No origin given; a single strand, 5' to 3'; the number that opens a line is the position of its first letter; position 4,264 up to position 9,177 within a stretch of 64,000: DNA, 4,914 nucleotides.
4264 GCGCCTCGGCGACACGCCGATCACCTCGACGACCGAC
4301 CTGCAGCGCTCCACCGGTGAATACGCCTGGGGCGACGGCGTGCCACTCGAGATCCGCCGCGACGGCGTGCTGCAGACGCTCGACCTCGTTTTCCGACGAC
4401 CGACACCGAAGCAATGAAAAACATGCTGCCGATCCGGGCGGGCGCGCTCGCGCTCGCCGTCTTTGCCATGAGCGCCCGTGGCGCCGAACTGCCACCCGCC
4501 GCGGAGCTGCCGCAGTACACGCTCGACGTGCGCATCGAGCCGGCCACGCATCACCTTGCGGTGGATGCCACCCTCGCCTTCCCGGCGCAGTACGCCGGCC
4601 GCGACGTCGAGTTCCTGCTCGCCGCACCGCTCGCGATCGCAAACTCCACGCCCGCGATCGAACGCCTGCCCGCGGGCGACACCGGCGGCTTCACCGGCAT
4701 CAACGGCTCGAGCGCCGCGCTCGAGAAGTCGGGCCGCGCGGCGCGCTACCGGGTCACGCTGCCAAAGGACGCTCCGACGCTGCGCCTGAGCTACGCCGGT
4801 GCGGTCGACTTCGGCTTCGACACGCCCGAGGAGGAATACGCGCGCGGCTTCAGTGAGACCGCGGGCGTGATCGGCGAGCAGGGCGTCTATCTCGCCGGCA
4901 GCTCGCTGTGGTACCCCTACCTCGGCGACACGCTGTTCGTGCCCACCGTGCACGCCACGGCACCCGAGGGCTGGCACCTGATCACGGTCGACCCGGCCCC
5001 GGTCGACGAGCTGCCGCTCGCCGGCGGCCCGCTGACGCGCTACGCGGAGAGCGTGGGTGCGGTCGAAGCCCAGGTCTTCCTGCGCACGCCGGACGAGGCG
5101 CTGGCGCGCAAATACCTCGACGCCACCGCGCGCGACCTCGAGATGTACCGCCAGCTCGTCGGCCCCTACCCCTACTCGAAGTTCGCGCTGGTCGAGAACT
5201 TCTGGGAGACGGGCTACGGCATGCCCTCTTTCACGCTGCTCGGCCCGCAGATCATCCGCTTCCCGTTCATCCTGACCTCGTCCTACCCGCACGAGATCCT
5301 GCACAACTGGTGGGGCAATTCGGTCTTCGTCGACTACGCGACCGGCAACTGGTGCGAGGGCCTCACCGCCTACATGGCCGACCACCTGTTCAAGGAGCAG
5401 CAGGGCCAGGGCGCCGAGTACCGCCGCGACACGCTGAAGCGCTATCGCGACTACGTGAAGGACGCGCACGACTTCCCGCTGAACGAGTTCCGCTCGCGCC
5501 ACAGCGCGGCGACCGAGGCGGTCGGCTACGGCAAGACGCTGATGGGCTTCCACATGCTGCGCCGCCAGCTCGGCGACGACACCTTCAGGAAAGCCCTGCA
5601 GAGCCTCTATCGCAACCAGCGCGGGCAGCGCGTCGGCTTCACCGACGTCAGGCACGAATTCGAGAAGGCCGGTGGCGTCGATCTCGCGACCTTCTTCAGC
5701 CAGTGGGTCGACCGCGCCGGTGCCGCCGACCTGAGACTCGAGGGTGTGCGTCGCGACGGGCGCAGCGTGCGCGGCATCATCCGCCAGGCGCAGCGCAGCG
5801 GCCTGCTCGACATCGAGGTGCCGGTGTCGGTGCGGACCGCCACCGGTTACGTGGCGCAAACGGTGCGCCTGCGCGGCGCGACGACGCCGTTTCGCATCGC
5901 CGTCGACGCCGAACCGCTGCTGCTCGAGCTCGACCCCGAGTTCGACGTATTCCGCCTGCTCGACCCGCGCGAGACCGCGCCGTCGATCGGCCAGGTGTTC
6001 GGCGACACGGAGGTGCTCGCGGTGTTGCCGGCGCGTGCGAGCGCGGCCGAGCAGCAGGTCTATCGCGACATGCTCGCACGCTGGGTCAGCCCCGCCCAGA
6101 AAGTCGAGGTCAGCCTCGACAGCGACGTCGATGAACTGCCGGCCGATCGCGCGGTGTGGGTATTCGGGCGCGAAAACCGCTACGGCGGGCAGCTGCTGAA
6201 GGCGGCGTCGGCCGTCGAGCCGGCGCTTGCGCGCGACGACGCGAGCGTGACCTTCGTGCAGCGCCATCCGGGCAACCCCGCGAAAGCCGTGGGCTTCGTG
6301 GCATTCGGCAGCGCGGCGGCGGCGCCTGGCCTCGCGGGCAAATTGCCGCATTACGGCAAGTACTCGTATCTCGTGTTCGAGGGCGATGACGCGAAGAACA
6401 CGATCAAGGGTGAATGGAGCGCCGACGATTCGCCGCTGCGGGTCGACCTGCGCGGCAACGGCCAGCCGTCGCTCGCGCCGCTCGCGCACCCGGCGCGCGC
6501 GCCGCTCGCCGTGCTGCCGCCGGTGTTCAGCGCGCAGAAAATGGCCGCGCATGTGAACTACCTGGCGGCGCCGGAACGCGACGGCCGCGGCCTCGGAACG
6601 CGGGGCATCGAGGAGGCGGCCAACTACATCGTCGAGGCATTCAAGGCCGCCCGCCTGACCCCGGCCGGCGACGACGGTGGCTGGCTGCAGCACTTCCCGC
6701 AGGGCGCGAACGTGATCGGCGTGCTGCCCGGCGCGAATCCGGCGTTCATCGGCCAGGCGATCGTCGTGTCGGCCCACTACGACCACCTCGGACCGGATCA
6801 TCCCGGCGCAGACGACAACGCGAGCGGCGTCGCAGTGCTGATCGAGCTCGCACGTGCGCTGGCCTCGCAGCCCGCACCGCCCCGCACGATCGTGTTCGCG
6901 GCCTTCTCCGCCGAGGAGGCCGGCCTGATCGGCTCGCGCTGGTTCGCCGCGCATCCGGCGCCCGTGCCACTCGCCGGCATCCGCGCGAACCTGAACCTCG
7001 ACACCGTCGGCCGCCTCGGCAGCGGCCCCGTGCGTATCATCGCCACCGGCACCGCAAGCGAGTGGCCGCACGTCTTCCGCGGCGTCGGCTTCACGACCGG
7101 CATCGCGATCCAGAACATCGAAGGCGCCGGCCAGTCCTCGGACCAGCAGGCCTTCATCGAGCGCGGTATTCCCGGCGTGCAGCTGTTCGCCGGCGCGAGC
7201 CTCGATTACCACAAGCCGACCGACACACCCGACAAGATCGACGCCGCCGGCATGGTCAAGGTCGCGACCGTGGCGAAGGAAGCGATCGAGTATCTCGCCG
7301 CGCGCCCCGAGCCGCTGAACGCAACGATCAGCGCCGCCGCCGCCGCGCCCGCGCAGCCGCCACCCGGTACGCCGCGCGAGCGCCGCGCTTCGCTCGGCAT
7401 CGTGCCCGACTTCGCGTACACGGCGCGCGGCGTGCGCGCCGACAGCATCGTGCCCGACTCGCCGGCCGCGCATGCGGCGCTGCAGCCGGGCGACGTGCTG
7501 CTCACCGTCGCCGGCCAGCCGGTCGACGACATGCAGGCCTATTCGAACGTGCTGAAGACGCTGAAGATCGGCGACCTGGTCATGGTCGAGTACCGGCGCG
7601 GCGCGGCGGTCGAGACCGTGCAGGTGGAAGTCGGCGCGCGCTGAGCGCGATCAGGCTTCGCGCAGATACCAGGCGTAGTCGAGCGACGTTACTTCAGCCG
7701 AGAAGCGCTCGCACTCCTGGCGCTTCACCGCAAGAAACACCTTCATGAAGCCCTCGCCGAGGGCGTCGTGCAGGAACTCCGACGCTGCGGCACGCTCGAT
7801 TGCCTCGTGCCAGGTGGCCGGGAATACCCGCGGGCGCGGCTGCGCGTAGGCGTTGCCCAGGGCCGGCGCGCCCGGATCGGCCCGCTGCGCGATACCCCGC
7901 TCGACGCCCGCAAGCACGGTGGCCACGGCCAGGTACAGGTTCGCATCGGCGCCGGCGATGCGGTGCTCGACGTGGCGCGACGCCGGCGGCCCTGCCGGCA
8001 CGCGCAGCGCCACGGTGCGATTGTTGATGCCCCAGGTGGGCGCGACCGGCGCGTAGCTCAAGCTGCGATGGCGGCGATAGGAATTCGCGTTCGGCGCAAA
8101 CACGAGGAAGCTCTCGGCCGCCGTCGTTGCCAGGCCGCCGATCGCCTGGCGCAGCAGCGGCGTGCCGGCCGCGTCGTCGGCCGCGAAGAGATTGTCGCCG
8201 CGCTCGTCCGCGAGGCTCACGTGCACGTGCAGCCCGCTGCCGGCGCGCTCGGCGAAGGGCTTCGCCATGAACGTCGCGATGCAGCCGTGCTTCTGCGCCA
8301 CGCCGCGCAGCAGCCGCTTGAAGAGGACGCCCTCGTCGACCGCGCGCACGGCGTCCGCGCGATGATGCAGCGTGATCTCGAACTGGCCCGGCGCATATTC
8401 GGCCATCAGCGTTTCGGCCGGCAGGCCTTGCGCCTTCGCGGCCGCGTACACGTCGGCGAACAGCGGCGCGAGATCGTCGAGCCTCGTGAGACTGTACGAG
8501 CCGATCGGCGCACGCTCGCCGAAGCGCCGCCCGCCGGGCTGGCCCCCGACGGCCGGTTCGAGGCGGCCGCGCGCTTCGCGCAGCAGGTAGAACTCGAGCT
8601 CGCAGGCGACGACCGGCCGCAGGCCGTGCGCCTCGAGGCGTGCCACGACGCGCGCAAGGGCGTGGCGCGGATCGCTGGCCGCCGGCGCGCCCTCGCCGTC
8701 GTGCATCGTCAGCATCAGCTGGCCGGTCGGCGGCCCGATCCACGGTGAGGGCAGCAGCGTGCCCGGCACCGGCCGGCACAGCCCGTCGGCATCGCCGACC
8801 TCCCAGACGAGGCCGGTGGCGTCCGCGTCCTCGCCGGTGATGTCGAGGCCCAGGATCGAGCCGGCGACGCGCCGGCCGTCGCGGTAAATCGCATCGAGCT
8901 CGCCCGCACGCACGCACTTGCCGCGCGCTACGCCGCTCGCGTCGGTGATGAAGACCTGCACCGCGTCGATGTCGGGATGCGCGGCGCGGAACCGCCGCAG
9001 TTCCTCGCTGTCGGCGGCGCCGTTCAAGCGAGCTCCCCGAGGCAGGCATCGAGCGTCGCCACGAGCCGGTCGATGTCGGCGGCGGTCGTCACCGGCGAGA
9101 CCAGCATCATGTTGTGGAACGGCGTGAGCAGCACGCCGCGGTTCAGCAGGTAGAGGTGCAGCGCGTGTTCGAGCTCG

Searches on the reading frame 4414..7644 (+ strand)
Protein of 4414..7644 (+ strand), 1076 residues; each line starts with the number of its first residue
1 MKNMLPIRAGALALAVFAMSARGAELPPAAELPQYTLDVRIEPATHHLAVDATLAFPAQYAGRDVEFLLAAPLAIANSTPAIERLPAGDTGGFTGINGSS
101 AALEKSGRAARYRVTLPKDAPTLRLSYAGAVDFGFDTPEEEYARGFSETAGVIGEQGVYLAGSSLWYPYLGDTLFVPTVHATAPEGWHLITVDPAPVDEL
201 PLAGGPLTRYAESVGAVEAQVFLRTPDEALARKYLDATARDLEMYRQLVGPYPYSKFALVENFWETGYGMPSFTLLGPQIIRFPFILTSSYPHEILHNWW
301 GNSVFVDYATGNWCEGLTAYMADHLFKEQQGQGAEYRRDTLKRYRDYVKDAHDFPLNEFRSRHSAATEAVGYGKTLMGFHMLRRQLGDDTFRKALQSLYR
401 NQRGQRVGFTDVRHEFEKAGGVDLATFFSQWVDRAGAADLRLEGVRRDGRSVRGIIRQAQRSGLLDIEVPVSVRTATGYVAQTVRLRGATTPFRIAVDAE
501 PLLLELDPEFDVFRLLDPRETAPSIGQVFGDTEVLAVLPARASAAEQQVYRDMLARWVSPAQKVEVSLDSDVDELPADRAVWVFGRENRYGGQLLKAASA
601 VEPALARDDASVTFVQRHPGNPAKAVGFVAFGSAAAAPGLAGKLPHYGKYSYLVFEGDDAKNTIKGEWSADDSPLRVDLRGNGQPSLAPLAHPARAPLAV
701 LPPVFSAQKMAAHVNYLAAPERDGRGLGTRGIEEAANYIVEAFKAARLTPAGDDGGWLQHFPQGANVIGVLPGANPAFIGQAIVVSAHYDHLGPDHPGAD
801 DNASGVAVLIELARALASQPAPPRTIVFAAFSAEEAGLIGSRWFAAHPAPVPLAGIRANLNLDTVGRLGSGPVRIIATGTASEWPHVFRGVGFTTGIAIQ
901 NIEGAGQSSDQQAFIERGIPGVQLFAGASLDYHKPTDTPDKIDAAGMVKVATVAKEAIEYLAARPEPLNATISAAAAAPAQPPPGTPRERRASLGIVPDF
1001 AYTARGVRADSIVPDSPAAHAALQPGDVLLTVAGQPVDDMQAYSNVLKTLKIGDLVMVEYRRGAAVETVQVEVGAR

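Call 48: search_protein_families(library=pfam, proteins=[window:4414-7644:+], max_evalue=0.00001)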
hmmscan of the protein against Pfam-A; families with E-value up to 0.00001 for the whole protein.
window:4414-7644:+ (1076 aa): 6 families
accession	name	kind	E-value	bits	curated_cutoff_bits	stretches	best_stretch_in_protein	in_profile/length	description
PF04389.22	Peptidase_M28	-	8.4e-43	146.8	21.3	1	766-955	1-190/193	Peptidase family M28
PF13180.12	PDZ_2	-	1.3e-10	41.9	27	1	1003-1073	10-80/80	PDZ domain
PF01433.26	Peptidase_M1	-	2.3e-09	37.6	27.7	1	293-431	73-218/218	Peptidase family M1 domain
PF17820.7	PDZ_6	-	5.5e-09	36.1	27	1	1011-1062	4-54/54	PDZ domain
PF01546.33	Peptidase_M20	-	7.6e-07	29.7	24.6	1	797-949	31-113/206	Peptidase family M20/M25/M40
PF00595.29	PDZ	-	9.1e-06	26.4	23.2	0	991-1057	9-77/81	PDZ domain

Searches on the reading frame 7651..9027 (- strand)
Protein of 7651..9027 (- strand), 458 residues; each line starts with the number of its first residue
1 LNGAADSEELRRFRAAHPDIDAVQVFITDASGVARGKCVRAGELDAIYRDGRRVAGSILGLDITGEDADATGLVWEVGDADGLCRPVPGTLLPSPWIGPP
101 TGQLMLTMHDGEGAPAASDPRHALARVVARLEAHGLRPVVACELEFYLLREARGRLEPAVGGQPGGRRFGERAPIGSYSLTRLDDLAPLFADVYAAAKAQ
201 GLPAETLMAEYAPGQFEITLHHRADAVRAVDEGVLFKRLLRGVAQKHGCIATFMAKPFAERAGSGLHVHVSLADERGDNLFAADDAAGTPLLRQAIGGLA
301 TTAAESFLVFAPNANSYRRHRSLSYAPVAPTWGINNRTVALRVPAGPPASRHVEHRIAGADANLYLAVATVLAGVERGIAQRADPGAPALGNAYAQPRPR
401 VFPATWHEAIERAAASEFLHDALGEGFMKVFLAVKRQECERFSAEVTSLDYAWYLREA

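Call 48: search_protein_families(library=pfam, proteins=[window:7651-9027:-], max_evalue=0.00001)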
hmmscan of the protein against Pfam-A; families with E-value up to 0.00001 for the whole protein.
window:7651-9027:- (458 aa): 1 family
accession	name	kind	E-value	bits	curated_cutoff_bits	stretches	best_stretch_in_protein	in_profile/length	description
PF00120.29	Gln-synt_C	-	3.4e-96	322.8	24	1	118-454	2-344/344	Glutamine synthetase, catalytic domain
